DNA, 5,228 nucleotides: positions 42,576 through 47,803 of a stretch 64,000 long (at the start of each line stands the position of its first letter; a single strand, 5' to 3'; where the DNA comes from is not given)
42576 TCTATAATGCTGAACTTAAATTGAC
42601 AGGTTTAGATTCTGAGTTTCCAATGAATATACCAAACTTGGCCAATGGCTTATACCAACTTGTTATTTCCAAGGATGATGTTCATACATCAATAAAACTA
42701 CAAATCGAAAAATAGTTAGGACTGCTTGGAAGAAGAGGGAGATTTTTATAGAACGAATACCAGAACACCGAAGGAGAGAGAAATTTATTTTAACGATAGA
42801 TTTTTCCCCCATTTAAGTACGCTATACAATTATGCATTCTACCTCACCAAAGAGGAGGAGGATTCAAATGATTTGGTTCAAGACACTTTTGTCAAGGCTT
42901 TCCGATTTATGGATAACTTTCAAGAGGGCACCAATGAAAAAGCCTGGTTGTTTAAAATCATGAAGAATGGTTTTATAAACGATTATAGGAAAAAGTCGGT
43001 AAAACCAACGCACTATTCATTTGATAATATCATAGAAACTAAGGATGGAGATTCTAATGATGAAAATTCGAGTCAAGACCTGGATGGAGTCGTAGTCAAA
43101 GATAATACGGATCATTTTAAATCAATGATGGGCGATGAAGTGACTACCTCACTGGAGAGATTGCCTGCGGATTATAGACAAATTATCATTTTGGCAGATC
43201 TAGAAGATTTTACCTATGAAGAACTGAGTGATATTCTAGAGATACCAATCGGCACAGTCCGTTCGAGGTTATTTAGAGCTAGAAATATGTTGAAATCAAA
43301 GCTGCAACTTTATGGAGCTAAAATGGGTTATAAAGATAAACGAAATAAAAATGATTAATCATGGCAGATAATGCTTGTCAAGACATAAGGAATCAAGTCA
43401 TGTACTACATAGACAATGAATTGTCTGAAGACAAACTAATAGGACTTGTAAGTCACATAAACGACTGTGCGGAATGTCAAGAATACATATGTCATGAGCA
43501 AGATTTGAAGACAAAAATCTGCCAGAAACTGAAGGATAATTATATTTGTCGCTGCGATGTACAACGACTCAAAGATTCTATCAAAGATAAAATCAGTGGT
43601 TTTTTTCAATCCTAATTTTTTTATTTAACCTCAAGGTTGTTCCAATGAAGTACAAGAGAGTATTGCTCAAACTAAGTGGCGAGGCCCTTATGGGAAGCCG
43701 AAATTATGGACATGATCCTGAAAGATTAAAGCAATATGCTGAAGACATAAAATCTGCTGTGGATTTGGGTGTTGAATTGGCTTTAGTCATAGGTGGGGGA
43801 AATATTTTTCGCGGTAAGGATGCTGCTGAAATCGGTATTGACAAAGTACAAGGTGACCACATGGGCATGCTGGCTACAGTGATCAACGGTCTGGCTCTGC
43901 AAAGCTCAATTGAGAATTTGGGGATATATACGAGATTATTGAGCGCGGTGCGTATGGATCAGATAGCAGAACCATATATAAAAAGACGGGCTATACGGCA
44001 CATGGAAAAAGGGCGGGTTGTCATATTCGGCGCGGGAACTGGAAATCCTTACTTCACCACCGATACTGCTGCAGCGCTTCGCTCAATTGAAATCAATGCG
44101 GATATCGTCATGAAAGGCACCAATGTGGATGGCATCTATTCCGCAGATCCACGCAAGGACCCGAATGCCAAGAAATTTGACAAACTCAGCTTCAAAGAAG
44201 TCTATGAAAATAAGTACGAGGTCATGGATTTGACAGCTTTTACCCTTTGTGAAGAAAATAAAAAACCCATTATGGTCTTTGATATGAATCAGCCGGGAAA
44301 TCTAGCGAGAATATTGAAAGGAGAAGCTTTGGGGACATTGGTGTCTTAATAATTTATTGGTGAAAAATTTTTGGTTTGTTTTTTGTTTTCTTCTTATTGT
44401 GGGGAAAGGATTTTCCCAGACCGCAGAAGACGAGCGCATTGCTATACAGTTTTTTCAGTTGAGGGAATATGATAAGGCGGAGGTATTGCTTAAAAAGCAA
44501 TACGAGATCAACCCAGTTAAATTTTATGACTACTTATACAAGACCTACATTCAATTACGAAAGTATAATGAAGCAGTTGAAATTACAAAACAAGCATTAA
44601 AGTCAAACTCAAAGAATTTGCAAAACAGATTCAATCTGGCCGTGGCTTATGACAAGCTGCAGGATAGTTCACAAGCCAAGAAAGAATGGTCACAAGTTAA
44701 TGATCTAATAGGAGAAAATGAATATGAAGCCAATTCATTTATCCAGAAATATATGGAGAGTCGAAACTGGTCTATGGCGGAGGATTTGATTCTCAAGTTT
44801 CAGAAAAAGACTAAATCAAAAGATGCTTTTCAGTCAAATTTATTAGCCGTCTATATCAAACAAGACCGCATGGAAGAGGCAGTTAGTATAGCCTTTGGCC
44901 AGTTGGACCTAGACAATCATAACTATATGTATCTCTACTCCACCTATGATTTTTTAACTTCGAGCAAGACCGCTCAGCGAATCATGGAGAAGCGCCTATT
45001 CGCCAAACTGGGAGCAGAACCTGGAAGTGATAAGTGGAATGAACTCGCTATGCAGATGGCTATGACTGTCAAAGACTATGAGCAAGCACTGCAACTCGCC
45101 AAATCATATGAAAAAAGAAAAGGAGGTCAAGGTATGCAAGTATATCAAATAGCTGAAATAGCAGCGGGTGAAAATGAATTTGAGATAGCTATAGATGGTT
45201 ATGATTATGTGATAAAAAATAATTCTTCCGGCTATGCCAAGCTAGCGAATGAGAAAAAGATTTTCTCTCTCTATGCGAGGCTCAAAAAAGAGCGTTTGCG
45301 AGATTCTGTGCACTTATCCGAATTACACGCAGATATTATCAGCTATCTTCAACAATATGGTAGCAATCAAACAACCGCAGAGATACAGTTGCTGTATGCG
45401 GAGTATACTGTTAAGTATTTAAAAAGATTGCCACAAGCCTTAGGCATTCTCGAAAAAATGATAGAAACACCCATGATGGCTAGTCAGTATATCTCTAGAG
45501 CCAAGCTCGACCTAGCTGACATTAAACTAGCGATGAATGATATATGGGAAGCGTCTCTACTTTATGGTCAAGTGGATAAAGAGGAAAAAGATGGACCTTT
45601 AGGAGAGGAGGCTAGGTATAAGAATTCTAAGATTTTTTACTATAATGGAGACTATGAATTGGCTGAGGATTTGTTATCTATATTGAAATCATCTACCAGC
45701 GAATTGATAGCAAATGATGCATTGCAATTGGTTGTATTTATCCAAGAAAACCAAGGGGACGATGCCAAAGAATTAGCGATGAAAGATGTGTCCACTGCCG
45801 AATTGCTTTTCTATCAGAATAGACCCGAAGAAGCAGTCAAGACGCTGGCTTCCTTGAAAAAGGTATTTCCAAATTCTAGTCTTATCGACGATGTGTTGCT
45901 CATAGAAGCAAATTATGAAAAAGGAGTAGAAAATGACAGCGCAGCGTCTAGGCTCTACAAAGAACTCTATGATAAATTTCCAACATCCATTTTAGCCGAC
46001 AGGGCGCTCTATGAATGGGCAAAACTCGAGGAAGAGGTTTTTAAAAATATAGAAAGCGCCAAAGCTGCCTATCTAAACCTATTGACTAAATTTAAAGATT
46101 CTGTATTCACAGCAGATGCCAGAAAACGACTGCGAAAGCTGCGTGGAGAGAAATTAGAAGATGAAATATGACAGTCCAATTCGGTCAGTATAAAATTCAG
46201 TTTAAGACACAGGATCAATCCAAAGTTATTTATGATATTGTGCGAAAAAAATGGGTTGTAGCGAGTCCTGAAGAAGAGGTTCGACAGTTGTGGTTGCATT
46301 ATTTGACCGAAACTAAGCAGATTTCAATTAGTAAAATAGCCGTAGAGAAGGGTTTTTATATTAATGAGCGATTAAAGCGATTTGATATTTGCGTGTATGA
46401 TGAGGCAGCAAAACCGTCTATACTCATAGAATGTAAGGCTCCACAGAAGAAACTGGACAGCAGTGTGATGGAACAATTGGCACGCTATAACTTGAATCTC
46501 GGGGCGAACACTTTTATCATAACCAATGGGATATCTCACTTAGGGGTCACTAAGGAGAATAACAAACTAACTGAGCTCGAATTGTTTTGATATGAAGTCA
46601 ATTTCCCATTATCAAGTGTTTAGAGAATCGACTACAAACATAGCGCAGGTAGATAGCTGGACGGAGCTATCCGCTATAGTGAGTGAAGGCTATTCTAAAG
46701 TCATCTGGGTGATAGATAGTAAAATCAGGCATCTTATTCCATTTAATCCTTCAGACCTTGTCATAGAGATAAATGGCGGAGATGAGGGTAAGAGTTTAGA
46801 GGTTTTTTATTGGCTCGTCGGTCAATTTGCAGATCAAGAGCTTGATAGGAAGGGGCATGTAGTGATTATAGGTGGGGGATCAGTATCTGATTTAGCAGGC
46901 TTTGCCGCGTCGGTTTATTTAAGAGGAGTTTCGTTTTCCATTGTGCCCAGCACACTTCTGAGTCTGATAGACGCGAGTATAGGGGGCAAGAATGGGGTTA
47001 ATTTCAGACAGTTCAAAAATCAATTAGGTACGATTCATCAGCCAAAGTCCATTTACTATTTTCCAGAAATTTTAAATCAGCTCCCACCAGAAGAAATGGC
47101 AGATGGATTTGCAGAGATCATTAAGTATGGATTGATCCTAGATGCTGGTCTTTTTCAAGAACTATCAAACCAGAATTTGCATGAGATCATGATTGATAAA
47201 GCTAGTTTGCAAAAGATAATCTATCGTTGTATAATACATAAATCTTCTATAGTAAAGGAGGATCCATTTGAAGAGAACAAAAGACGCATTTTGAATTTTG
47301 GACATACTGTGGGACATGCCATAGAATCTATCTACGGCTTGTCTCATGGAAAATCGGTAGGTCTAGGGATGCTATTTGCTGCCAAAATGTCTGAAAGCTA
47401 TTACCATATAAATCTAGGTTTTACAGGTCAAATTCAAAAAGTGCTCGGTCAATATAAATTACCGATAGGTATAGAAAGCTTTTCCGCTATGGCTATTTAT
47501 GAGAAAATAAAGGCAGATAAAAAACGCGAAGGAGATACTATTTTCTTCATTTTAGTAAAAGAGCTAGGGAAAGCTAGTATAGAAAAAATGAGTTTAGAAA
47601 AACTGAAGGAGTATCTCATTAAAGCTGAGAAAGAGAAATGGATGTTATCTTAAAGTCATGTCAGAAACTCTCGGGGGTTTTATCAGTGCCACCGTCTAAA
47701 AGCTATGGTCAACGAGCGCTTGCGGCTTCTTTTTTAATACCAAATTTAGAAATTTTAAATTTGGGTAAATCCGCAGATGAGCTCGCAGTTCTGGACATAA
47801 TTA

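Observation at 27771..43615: Self-contained T9SS adhesin island: PorP/SprF and PG1058-like OmpA pair, divergent type-B cargo, type-A giant, and a trailing ECF sigma/anti-sigma pair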

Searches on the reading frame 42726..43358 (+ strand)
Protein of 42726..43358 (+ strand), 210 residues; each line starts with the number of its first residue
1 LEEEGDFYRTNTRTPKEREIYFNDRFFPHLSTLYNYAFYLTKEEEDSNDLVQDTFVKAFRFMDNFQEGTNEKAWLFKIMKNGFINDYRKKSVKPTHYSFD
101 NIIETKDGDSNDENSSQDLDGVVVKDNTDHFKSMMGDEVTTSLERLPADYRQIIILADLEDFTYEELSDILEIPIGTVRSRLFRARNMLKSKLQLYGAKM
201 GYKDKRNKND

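Call 3: search_protein_families(library=pfam, proteins=[window:42726-43358:+], max_evalue=0.01)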
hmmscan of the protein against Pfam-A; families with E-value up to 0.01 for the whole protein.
window:42726-43358:+ (210 aa): 6 families
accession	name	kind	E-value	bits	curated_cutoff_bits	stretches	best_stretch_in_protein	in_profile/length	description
PF08281.18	Sigma70_r4_2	-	1.4e-16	60.3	25.7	1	138-188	3-53/54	Sigma-70, region 4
PF04542.20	Sigma70_r2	-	1.6e-13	50.7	24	1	29-91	5-69/71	Sigma-70 region 2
PF04545.22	Sigma70_r4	-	2e-10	40.5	24.1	1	143-190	2-49/50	Sigma-70, region 4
PF22029.2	PhyR_sigma2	-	6e-07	29.8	27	1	28-79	3-54/55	Sigma2 domain of PhyR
PF22233.2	PhyR_sigma-like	-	0.0037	17.5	27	1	143-179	1-37/50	Response regulator PhyR, sigma-like domain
PF07638.17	Sigma70_ECF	-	0.0081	16.5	21.1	0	119-193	117-183/185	ECF sigma factor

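Call 4: search_protein_families(library=ncbifam, proteins=[window:42726-43358:+], max_evalue=0.01)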
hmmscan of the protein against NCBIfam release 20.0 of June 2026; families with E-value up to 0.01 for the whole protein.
window:42726-43358:+ (210 aa): 87 families (the best 25 are shown)
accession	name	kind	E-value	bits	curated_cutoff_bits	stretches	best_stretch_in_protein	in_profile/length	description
TIGR02947.1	SigH_actino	hypoth_equivalog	1.7e-41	142.1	251.55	1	14-205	5-191/193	RNA polymerase sigma-70 factor, TIGR02947 family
NF009185.0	PRK12533.1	equivalog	4.4e-35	121.4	248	1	9-200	18-200/231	RNA polymerase sigma factor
NF009198.0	PRK12546.1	equivalog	7.2e-31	107.4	270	1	24-196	11-164/188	RNA polymerase sigma factor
TIGR02950.1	SigM_subfam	subfamily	5.9e-30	104.2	147.95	1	29-193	9-158/159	RNA polymerase sigma factor, SigM family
NF007229.0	PRK09647.1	equivalog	5.3e-29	101.1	265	1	29-196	53-205/220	RNA polymerase sigma factor SigE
NF007223.0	PRK09641.1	equivalog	6.5e-28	97.8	209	1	32-194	30-185/187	RNA polymerase sigma factor SigW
NF009199.0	PRK12547.1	subfamily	4.1e-27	94.8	219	1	22-197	8-164/184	RNA polymerase sigma factor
NF058625.1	sigma_PG0214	equivalog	6.5e-26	91.1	130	1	21-194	5-162/170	GFO_1088 family ECF-type sigma factor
NF009169.0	PRK12516.1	equivalog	8.6e-26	90.5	321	1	17-198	7-169/188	RNA polymerase sigma factor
NF009164.0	PRK12511.1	equivalog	1e-25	90.4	185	1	29-191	13-157/182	RNA polymerase sigma factor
NF009171.0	PRK12518.1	equivalog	1.8e-25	89.9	208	1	43-198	49-189/191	RNA polymerase sigma factor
NF008888.0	PRK11922.1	equivalog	3.2e-25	89.1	204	1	32-194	42-197/231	RNA polymerase sigma factor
NF009174.0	PRK12522.1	equivalog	6.2e-25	88.2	217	1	32-194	15-168/175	RNA polymerase sigma factor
NF007226.0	PRK09644.1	equivalog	1.5e-24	86.9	199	1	30-193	11-157/166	RNA polymerase sigma factor SigM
NF009192.0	PRK12540.1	equivalog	2.1e-24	86.1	307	1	29-198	14-164/182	RNA polymerase sigma factor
TIGR02937.1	sigma70-ECF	superfamily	4.5e-24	84.9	42.9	1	29-193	10-165/165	sigma-70 family RNA polymerase sigma factor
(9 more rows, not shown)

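Call 71: find_related_loci(query=A6, collection=metagenome_contigs, flank=8000)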
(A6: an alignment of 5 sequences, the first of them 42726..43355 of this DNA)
Query A6 (210 aa) in metagenome_contigs; peptide patterns used: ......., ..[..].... (x = any residue, [..] = any of these).
600 stretches matched a pattern (row limit reached: there are more); 311 encode a relative of the query (tblastn E <= 1e-3); the best 80 are kept; 80 distinct loci.
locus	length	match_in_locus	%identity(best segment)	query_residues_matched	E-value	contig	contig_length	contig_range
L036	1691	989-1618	98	1-210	2e-150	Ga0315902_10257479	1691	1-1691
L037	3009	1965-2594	89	1-210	4e-131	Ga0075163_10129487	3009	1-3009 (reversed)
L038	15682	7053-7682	86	1-210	6e-126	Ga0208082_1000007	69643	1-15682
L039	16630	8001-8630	86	1-210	6e-126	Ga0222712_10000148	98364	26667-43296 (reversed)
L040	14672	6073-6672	65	1-206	6e-85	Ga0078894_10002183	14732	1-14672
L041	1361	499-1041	53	22-209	3e-68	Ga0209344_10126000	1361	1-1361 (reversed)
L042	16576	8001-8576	50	6-208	2e-63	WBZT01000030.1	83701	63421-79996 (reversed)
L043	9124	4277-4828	50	17-206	7e-60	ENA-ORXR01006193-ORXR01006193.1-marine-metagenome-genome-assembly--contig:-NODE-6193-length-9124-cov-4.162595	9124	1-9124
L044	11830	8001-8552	49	17-206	1e-58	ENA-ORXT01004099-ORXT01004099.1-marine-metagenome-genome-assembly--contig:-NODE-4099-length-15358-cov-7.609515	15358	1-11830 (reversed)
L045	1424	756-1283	46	22-202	2e-52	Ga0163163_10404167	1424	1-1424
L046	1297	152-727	42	11-202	4e-52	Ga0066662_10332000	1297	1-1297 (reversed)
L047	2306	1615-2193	42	5-202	8e-50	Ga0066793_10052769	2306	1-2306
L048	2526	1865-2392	45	22-202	2e-49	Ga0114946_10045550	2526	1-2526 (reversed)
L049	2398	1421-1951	44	22-202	9e-50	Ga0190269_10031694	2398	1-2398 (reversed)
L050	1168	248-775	45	22-202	5e-52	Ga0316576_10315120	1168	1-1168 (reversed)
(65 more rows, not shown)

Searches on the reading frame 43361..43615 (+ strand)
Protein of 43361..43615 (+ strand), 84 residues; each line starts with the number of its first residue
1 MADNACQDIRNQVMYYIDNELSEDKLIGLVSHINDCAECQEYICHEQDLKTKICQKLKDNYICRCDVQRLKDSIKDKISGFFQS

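Call 3: search_protein_families(library=pfam, proteins=[window:43361-43615:+], max_evalue=0.01)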
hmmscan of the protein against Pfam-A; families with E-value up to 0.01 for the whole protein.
window:43361-43615:+ (84 aa): 1 family
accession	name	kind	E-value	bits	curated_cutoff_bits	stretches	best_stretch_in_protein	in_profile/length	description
PF13490.11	zf-HC2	-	8.5e-06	26.2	22.2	1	6-40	1-35/35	Putative zinc-finger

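Call 4: search_protein_families(library=ncbifam, proteins=[window:43361-43615:+], max_evalue=0.01)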
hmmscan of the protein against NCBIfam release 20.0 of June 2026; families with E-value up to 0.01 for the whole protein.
window:43361-43615:+ (84 aa): 3 families
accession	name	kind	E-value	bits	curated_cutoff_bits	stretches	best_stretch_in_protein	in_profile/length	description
TIGR03988.1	antisig_RsrA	equivalog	4.3e-07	29.9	62.5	1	6-56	2-52/77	mycothiol system anti-sigma-R factor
TIGR04540.1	CLB_0814_fam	hypoth_equivalog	0.0015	18.6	50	1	8-57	13-60/73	TIGR04540 family protein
NF052368.1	antisigmaE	subfamily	0.0021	17.8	50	1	5-43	3-41/48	anti-sigma factor family protein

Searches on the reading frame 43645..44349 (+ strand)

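Call 3: search_protein_families(library=pfam, proteins=[window:43645-44349:+], max_evalue=0.01)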
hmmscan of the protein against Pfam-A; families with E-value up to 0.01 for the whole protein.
window:43645-44349:+ (234 aa): 1 family
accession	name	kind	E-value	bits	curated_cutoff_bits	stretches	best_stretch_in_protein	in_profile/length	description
PF00696.33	AA_kinase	-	1.6e-33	116.9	24.9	1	4-213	1-234/234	Amino acid kinase family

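Call 4: search_protein_families(library=ncbifam, proteins=[window:43645-44349:+], max_evalue=0.01)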
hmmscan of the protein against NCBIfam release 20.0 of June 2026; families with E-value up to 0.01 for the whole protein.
window:43645-44349:+ (234 aa): 25 families
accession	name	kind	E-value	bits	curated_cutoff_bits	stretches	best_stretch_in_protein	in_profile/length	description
TIGR02075.1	pyrH_bact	equivalog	3.6e-98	327.8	243.9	1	3-234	1-233/233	UMP kinase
TIGR02076.1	pyrH_arch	equivalog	7.5e-30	104.2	158.05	1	7-233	2-221/222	UMP kinase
TIGR00657.1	asp_kinases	subfamily_domain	9.9e-11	41.4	208.7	1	139-216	194-274/442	aspartate kinase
TIGR00656.1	asp_kin_monofn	equivalog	7.7e-10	38.3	402.25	1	139-219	160-243/407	aspartate kinase, monofunctional class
NF004938.0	PRK06291.1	equivalog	3.5e-09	35.9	528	1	117-191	197-265/468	aspartate kinase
NF005154.0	PRK06635.1-2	equivalog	1e-07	31.7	376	1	140-188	155-203/407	aspartate kinase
NF005153.0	PRK06635.1-1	equivalog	1.6e-07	30.7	585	1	139-188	154-203/421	aspartate kinase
NF006959.0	PRK09436.1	equivalog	2e-07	29.5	726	1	120-191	194-259/819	bifunctional aspartate kinase/homoserine dehydrogenase I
NF005158.0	PRK06635.2-2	equivalog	2.3e-07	30.1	717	1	138-188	155-205/401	aspartate kinase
TIGR01027.1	proB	equivalog_domain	7.9e-07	28.5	186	1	140-182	146-188/363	glutamate 5-kinase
NF040647.1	IPPK_Arch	equivalog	1.1e-06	28.1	120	1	146-231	161-257/259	isopentenyl phosphate kinase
NF006068.0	PRK08210.1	equivalog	2.4e-06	27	474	1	122-189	147-208/405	aspartate kinase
NF005155.0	PRK06635.1-4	equivalog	4e-06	26.1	346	1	140-188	154-202/407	aspartate kinase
NF006570.0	PRK09084.1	equivalog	5.4e-06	25.8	455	1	139-188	202-251/452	lysine-sensitive aspartokinase 3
NF006459.0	PRK08841.1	equivalog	6.1e-06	25.5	535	1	140-187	156-203/395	aspartate kinase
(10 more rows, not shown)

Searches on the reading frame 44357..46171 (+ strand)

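Call 15: search_protein_families(library=pfam, proteins=[window:44357-46171:+], max_evalue=0.001)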
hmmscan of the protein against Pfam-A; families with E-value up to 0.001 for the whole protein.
window:44357-46171:+ (604 aa): 6 families
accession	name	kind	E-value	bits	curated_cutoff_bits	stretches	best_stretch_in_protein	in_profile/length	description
PF14559.12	TPR_19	-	9.1e-10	39.2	25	1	65-110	2-47/68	Tetratricopeptide repeat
PF13428.12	TPR_14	-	1.1e-07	32.2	23.5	0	481-510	8-37/44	Tetratricopeptide repeat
PF13174.12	TPR_6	-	3e-06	28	26.3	0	481-507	7-33/33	Tetratricopeptide repeat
PF00515.34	TPR_1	-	3.7e-06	27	27.8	0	63-87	10-34/34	Tetratricopeptide repeat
PF13432.12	TPR_16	-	7.6e-05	23.5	32.7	0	64-103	7-46/65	Tetratricopeptide repeat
PF07719.23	TPR_2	-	8.8e-05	22.8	27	0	63-86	10-33/34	Tetratricopeptide repeat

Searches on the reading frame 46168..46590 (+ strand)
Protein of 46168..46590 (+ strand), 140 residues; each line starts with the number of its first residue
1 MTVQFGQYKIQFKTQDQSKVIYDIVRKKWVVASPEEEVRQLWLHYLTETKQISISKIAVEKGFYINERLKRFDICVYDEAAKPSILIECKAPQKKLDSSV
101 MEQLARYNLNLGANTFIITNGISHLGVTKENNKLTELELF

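Call 15: search_protein_families(library=pfam, proteins=[window:46168-46590:+], max_evalue=0.001)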
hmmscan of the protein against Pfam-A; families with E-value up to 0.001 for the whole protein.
window:46168-46590:+ (140 aa): 2 families
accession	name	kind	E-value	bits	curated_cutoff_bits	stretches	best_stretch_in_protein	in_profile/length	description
PF13588.12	HSDR_N_2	-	1.8e-27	96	25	1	34-134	1-103/110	Type I restriction enzyme R protein N terminus (HSDR_N)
PF04313.20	HSDR_N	-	3e-05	24.4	25.1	1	60-130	121-193/198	Type I restriction enzyme R protein N terminus (HSDR_N)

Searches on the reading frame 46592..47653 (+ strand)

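Call 15: search_protein_families(library=pfam, proteins=[window:46592-47653:+], max_evalue=0.001)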
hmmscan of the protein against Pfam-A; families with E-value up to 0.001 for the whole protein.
window:46592-47653:+ (353 aa): 2 families
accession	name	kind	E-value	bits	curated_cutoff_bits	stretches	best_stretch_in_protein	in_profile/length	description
PF24621.2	DHQS_C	-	2.4e-38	131.7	27.6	1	172-311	1-143/144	3-dehydroquinate synthase C-terminal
PF01761.26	DHQ_synthase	-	5.5e-35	119.9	24.2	1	58-170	2-114/115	3-dehydroquinate synthase N-terminal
